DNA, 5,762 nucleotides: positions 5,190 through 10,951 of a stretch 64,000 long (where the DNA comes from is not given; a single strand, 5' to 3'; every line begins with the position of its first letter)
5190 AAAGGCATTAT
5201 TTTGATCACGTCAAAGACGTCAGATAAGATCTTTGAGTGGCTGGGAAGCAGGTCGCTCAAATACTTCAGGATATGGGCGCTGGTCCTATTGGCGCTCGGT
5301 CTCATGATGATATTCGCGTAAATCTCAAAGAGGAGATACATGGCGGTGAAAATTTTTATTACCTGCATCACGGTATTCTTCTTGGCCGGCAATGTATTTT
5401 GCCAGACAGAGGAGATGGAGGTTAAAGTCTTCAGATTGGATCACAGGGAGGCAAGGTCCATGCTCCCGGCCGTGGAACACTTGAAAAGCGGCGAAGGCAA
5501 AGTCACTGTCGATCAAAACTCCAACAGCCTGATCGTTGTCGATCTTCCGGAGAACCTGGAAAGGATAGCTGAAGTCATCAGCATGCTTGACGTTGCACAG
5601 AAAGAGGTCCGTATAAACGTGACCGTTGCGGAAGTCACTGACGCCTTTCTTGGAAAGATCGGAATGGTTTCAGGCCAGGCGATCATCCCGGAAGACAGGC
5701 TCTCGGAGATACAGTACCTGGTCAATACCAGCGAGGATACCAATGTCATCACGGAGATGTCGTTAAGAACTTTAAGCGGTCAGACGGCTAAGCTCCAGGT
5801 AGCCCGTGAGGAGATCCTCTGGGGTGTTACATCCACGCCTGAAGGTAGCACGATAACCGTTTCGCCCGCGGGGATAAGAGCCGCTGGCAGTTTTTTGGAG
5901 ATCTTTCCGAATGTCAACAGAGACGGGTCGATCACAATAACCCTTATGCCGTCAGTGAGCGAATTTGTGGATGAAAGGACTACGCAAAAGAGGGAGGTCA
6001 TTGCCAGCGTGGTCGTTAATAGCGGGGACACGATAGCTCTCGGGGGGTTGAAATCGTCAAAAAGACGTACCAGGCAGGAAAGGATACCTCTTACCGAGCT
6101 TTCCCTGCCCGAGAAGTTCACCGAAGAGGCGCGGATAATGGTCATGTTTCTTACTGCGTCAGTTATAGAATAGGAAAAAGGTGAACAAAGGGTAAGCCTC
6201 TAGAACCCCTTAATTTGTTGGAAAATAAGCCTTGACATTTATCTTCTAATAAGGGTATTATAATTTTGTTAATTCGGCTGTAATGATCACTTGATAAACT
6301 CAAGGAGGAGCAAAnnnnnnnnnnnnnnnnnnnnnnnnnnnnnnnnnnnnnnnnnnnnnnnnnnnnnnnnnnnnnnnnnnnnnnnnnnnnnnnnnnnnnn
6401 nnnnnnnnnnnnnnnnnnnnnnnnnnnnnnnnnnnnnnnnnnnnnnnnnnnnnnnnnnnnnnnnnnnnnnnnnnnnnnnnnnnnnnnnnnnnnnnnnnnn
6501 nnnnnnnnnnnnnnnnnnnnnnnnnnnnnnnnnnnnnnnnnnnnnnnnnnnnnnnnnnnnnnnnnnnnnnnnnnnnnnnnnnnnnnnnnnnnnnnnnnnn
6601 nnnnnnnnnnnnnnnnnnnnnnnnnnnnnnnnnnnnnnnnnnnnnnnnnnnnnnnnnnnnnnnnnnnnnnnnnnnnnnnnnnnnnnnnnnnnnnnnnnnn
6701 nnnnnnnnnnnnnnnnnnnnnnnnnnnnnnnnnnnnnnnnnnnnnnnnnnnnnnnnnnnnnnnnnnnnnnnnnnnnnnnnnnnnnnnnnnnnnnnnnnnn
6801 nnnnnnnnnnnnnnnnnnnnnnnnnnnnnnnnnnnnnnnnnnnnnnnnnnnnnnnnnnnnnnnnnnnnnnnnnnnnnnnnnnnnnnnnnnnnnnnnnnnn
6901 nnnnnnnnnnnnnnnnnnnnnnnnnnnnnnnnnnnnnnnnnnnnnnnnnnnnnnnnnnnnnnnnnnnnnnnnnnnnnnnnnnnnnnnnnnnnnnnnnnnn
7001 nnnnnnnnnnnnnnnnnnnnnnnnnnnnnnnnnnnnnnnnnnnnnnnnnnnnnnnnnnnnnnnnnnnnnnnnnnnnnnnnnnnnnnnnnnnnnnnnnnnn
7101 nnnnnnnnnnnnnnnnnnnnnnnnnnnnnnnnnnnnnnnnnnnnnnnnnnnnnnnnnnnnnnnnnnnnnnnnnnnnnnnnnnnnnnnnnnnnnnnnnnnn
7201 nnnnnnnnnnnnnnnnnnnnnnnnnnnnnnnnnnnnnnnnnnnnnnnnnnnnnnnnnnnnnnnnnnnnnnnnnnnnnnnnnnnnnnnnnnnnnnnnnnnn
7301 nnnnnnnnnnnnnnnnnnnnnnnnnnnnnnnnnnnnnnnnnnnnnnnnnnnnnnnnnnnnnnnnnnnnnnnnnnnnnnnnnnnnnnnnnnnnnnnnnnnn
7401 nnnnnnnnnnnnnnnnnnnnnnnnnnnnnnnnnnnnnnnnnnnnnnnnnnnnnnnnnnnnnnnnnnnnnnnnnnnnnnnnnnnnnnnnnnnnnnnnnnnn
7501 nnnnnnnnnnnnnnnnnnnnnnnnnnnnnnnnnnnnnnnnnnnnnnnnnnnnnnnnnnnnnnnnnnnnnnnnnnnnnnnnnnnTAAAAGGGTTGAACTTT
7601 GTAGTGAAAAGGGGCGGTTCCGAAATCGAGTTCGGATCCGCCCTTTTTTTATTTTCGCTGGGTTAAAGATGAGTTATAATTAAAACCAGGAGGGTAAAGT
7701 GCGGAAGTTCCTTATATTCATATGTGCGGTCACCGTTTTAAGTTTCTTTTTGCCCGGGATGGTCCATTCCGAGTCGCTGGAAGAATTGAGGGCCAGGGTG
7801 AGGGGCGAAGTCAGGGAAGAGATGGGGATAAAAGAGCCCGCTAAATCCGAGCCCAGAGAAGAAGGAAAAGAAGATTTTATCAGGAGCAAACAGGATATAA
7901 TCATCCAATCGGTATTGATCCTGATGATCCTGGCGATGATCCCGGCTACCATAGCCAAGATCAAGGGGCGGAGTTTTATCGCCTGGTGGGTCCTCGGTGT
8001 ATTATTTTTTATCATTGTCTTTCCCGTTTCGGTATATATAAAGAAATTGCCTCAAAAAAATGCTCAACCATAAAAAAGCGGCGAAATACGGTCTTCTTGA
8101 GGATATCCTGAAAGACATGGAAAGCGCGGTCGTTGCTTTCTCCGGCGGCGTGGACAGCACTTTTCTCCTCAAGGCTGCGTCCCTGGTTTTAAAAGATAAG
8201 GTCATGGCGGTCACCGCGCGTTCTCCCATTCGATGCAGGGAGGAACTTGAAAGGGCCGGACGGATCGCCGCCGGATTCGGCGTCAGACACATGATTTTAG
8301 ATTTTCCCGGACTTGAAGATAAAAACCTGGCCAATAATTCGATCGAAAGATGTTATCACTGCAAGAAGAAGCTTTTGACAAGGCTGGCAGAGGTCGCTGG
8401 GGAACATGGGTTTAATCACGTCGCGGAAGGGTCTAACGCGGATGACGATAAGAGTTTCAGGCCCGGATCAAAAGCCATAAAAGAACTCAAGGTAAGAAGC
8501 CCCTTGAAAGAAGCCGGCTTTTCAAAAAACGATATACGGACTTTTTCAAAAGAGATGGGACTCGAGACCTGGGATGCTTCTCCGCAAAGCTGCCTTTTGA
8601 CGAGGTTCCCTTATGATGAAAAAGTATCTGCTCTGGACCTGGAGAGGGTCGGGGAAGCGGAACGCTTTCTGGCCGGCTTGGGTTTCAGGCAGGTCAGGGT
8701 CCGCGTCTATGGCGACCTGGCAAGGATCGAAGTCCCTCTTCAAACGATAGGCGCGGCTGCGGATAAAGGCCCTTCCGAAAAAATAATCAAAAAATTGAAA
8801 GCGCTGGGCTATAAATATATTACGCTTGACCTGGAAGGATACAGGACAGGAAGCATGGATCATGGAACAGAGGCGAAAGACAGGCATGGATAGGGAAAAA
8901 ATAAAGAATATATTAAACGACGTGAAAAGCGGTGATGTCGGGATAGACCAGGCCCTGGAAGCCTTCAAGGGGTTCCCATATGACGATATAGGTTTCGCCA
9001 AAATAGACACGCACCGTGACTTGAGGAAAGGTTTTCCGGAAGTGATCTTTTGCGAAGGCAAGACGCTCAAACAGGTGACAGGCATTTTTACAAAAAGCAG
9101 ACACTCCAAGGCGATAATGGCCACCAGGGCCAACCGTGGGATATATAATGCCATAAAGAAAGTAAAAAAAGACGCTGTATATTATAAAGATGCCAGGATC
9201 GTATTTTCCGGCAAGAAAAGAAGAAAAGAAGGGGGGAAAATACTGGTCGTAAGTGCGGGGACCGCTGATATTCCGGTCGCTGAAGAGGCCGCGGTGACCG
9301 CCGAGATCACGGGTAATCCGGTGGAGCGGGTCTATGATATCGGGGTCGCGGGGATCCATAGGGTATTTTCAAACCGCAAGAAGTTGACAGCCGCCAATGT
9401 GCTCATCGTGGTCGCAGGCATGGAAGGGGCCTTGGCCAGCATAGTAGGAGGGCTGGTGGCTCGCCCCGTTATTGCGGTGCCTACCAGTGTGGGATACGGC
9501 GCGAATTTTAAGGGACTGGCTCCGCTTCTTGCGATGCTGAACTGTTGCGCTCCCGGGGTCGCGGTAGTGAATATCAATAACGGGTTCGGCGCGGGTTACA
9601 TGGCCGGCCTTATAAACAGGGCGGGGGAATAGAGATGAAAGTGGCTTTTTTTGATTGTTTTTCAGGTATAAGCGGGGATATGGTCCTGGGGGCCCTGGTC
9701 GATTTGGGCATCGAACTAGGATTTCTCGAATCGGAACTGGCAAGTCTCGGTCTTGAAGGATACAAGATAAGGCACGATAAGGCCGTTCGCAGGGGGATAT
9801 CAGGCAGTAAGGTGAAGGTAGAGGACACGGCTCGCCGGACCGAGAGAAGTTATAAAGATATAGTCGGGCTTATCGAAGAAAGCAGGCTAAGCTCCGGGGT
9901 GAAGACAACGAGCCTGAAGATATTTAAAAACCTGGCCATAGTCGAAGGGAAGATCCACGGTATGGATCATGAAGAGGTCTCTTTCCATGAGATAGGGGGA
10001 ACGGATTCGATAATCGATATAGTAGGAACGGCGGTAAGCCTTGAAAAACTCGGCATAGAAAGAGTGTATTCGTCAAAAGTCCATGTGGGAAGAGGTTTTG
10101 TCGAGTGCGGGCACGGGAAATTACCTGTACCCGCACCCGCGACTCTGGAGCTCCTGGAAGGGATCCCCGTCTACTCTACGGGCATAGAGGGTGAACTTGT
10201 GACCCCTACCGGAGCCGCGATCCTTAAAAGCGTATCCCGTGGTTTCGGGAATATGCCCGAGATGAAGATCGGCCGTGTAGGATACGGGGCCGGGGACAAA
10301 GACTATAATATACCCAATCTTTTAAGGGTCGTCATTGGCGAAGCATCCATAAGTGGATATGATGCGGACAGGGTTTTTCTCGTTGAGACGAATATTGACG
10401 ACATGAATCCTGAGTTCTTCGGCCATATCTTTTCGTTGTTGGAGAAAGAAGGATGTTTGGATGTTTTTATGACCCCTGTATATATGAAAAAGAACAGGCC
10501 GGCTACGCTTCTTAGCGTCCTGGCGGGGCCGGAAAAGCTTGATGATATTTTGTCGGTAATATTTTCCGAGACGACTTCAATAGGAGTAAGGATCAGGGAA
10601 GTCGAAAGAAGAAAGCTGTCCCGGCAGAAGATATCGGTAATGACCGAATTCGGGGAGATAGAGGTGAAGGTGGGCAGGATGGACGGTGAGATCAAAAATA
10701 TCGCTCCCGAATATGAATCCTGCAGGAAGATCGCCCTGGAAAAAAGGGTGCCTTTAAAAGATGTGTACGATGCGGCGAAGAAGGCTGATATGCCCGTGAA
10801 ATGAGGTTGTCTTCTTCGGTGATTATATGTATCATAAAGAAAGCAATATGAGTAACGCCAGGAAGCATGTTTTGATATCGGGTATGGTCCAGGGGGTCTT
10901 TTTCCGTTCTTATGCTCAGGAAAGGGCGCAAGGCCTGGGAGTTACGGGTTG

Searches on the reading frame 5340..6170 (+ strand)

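Call 20: search_protein_families(library=pfam, proteins=[window:5340-6170:+], max_evalue=0.001)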
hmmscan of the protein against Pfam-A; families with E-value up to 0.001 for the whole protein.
window:5340-6170:+ (277 aa): 2 families
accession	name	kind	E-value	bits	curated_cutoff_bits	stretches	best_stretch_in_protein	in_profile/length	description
PF00263.26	Secretin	-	5.1e-15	55.9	27.5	1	129-251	3-136/169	Bacterial type II and III secretion system protein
PF03958.22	Secretin_N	-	1.2e-11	45.1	28.2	1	28-88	1-68/69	Bacterial type II/III secretion system short domain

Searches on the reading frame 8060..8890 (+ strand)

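Call 20: search_protein_families(library=pfam, proteins=[window:8060-8890:+], max_evalue=0.001)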
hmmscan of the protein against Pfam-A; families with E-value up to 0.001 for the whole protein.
window:8060-8890:+ (277 aa): 1 family
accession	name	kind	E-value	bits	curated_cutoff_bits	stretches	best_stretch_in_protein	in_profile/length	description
PF06508.19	QueC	-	6.7e-07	29.4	22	1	23-86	2-64/210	Queuosine biosynthesis protein QueC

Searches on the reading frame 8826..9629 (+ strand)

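Call 20: search_protein_families(library=pfam, proteins=[window:8826-9629:+], max_evalue=0.001)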
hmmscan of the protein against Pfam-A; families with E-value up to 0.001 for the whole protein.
window:8826-9629:+ (268 aa): 1 family
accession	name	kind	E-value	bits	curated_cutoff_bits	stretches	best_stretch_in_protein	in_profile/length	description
PF00731.26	AIRC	-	9.5e-12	45.1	30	1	138-263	1-126/148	AIR carboxylase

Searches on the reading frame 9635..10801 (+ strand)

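Call 20: search_protein_families(library=pfam, proteins=[window:9635-10801:+], max_evalue=0.001)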
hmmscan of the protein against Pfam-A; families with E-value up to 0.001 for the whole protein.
window:9635-10801:+ (389 aa): 1 family
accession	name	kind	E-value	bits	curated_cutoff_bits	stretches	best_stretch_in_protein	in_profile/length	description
PF01969.22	Ni_insertion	-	3.8e-143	477.6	22.1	1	5-378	2-375/375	Nickel insertion protein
